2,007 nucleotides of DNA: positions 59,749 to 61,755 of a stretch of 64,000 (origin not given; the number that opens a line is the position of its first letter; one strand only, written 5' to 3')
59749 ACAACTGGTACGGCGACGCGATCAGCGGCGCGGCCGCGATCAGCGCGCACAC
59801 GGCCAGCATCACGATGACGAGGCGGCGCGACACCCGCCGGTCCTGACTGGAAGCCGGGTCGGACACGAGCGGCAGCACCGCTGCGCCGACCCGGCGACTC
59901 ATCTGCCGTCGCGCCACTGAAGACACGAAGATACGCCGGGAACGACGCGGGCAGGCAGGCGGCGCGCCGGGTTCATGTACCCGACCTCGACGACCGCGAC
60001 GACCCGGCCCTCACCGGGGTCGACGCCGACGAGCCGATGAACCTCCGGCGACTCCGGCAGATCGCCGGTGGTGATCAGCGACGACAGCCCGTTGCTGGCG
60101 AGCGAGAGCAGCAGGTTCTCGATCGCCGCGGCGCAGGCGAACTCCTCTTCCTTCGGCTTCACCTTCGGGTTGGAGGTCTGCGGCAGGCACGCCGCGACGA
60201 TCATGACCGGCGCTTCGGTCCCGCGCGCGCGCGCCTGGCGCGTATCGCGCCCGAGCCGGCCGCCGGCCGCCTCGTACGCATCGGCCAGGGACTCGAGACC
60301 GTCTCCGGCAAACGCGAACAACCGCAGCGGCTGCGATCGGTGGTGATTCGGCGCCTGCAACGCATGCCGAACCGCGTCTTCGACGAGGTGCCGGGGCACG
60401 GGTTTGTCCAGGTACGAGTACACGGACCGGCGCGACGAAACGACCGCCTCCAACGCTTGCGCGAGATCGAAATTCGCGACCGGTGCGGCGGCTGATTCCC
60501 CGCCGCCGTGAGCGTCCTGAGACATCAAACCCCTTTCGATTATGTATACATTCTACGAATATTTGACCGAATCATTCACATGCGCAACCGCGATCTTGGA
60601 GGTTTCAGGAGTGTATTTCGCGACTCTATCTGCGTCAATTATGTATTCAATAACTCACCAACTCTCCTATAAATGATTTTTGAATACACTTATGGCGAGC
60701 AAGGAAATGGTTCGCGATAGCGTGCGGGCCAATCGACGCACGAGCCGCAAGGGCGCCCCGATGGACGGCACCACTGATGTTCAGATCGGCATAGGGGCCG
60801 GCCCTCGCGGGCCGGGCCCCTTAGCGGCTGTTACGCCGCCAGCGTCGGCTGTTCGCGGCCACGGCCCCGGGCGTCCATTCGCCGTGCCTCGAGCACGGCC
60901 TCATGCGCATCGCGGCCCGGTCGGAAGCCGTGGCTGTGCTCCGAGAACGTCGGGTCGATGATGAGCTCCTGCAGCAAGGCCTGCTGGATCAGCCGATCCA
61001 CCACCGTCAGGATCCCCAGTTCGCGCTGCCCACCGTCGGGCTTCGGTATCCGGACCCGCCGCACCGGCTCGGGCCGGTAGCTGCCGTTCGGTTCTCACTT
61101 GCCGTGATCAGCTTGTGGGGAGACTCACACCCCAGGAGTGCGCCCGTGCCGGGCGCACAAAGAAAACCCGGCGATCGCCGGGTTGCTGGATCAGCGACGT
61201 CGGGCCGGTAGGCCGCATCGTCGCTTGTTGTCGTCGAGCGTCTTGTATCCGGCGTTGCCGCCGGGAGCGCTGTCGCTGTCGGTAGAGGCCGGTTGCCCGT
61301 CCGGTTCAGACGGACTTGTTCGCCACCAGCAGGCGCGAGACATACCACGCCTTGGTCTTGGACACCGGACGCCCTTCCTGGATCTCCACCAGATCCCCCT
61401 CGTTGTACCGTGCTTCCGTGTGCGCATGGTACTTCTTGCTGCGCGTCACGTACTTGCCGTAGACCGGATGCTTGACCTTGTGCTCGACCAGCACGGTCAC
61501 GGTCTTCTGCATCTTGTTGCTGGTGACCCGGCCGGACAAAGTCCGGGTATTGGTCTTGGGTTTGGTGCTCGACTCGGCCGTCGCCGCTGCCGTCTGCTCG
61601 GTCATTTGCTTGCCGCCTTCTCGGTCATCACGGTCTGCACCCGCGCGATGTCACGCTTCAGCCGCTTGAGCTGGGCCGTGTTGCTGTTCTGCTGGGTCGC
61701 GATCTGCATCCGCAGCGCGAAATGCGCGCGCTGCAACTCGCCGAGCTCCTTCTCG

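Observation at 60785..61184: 374-nt mini class IIC group II intron inserted exactly after the S10 operon terminator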

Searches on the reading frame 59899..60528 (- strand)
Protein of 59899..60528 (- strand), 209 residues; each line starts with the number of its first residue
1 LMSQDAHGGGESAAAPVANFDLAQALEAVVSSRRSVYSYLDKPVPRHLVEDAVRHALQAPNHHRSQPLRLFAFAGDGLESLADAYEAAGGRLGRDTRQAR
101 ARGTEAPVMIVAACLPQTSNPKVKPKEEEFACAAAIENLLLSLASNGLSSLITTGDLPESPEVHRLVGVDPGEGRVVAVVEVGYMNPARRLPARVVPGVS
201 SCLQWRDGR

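Call 7: search_protein_families(library=pfam, proteins=[window:59899-60528:-], max_evalue=0.1)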
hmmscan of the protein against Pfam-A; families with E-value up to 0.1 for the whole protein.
window:59899-60528:- (209 aa): 1 family
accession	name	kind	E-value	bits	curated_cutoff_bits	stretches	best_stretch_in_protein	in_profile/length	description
PF00881.29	Nitroreductase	-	3.6e-20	73.3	23.5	1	31-184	2-167/167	Nitroreductase family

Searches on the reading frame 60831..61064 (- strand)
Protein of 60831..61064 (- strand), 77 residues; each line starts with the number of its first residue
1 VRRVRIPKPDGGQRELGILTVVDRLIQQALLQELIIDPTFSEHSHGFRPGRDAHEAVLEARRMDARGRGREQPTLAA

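Call 7: search_protein_families(library=pfam, proteins=[window:60831-61064:-], max_evalue=0.1)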
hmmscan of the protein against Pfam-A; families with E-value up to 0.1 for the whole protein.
window:60831-61064:- (77 aa): 1 family
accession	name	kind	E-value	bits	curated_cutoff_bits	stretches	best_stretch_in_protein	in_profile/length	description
PF00078.32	RVT_1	-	2.6e-06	27.7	29.6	1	6-62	1-58/205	Reverse transcriptase (RNA-dependent DNA polymerase)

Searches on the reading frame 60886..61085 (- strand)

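Call 33: search_solved_structures(query=window:60886-61085:-, max_evalue=0.01, show_alignments=1)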
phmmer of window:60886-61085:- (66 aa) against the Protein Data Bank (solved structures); distinct sequences matched with E-value up to 0.01: 14.
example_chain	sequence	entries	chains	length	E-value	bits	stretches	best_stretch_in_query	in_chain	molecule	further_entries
6ar1_A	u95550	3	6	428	1.5e-24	88.5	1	1-64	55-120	GsI-IIC RT | Trt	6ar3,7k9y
5hhj_A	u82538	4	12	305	6.1e-19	70.7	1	2-65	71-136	Retron-type reverse transcriptase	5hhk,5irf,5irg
5hhl_A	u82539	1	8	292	2.2e-18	69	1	2-65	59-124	Retron-type reverse transcriptase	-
7uim_D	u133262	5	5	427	4.3e-18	68.1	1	2-65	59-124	Group II intron reverse transcriptase/maturase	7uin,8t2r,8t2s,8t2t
5g2x_C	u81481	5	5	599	7.2e-11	45.3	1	1-64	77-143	GROUP II INTRON-ENCODED PROTEIN LTRA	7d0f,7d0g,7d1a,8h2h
6me0_C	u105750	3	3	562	1.2e-09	41.4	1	2-62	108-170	Maturase reverse transcriptase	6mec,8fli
9ioa_A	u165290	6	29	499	0.0041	20.8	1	4-64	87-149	RNA-dependent DNA polymerase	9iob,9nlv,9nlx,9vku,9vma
1t56_A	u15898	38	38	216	0.0055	20.4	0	10-45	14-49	EthR repressor | HTH-type transcriptional regulator EthR | TetR-family transcriptional regulatory repressor protein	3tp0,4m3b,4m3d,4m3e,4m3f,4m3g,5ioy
5eyr_A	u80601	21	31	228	0.0063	20.2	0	10-45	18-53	HTH-type transcriptional regulator EthR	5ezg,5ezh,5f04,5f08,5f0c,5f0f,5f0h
6hnz_A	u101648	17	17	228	0.0066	20.2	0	10-45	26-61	HTH-type transcriptional regulator EthR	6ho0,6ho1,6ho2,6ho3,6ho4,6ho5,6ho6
3g1m_A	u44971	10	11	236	0.0066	20.1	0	10-45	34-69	TRANSCRIPTIONAL REGULATORY REPRESSOR PROTEIN (TETR-FAMILY) ETHR | HTH-type transcriptional regulator EthR | Transcriptional regulatory repressor protein (TETR-f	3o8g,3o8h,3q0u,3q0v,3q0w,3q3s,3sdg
1u9n_A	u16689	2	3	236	0.0066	20.1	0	10-45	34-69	Transcriptional repressor EthR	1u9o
3g1o_A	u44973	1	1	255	0.0074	20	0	10-45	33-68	TRANSCRIPTIONAL REGULATORY REPRESSOR PROTEIN (TETR-FAMILY) ETHR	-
3g1l_A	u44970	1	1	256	0.0075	20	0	10-45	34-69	TRANSCRIPTIONAL REGULATORY REPRESSOR PROTEIN (TETR-FAMILY) ETHR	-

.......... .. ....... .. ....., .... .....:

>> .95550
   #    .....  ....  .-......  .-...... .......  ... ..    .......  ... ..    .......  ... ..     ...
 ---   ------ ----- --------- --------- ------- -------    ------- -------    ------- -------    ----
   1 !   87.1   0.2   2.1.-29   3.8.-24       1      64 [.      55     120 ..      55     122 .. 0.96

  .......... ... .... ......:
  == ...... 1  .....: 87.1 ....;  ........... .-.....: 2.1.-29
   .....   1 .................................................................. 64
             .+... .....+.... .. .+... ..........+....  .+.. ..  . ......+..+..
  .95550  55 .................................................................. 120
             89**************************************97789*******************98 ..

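Call 43: find_related_loci(query=window:60886-61085:-, collection=genome_contigs, flank=2500)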
Query window:60886-61085:- (66 aa) in genome_contigs; peptide patterns used: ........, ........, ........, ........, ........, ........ (x = any residue, [..] = any of these).
599 stretches matched a pattern (row limit reached: there are more); 311 encode a relative of the query (tblastn E <= 1e-3); the best 80 are kept; 80 distinct loci.
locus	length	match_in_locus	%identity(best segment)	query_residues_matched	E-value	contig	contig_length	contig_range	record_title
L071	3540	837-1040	84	1-66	2e-32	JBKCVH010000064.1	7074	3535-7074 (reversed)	MAG: Burkholderiales bacterium isolate samp_2047_semibin_362 samp_2047_698915, whole genome shotgun sequence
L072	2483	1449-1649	82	1-65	2e-32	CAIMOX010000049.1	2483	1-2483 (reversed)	MAG: uncultured actinobacterium isolate AM-lipid-02-D1_bin-0979 genome assembly, contig: bin-0979:49/54, whole genome sh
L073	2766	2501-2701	81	1-65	3e-32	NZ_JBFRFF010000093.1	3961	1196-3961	Rhizobium sp. 2YAF20 SCAFFOLD_92, whole genome shotgun sequence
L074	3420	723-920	85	1-64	3e-32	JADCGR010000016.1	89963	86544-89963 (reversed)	MAG: Curvibacter sp. isolate M022S1SP1A37QC M022S1_16, whole genome shotgun sequence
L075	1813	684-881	85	1-64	3e-32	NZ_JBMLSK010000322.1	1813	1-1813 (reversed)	MAG: Roseateles sp. isolate LE_481928 NODE_137280_length_1813_cov_14.969283, whole genome shotgun sequence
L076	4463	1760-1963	84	1-66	4e-32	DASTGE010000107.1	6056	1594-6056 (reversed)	MAG TPA_asm: Burkholderiaceae bacterium isolate SMAG_U22 k141_349081, whole genome shotgun sequence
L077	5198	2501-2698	82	1-64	6e-32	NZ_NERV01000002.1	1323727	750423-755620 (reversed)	Limnohabitans sp. T6-5 LimC-T6-5-C2, whole genome shotgun sequence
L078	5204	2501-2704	82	1-66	6e-32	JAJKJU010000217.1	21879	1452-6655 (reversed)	MAG: Rhizobacter sp. isolate b91_HoplandSoilSeptJan k101_4577162, whole genome shotgun sequence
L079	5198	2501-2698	82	1-64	8e-32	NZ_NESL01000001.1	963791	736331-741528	Limnohabitans sp. 2KL-1 LimC-2KL-1-C1, whole genome shotgun sequence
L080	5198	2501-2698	82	1-64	2e-31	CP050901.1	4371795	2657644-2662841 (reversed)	MAG: Rhizobacter sp. isolate UKL202a chromosome, complete genome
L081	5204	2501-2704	82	1-66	1e-31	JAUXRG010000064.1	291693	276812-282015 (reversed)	MAG: Rubrivivax sp. isolate C12_maxbin.055 C12_k141_227554, whole genome shotgun sequence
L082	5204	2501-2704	79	1-66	1e-31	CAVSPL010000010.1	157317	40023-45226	MAG: uncultured beta proteobacterium isolate MFD01561.bin.2.53 genome assembly, contig: contig_19248, whole genome shotg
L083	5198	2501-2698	82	1-64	2e-31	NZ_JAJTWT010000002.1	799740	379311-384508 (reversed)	Pelomonas caseinilytica strain P7 contig2, whole genome shotgun sequence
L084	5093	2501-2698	82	1-64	1e-31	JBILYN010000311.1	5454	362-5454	MAG: Aquabacterium sp. isolate ME2019-02-15D0_3300044639_group8_bin161 Rohwer_bin2081_scaffold_12721_c1, whole genome sh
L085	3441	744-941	80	1-64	2e-31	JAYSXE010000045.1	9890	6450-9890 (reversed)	MAG: Burkholderiales bacterium isolate GFS_13091 GFS_13091_44, whole genome shotgun sequence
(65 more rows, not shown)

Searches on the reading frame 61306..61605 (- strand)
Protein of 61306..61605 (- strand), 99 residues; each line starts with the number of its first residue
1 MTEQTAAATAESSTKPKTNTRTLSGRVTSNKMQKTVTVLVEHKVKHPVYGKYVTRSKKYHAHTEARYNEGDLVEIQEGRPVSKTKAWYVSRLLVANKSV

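Call 7: search_protein_families(library=pfam, proteins=[window:61306-61605:-], max_evalue=0.1)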
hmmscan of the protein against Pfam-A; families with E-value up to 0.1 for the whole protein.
window:61306-61605:- (99 aa): 1 family
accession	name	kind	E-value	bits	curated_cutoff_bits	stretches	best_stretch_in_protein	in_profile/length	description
PF00366.26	Ribosomal_S17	-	5.8e-28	97.2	25.9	1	25-90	1-67/68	Ribosomal protein S17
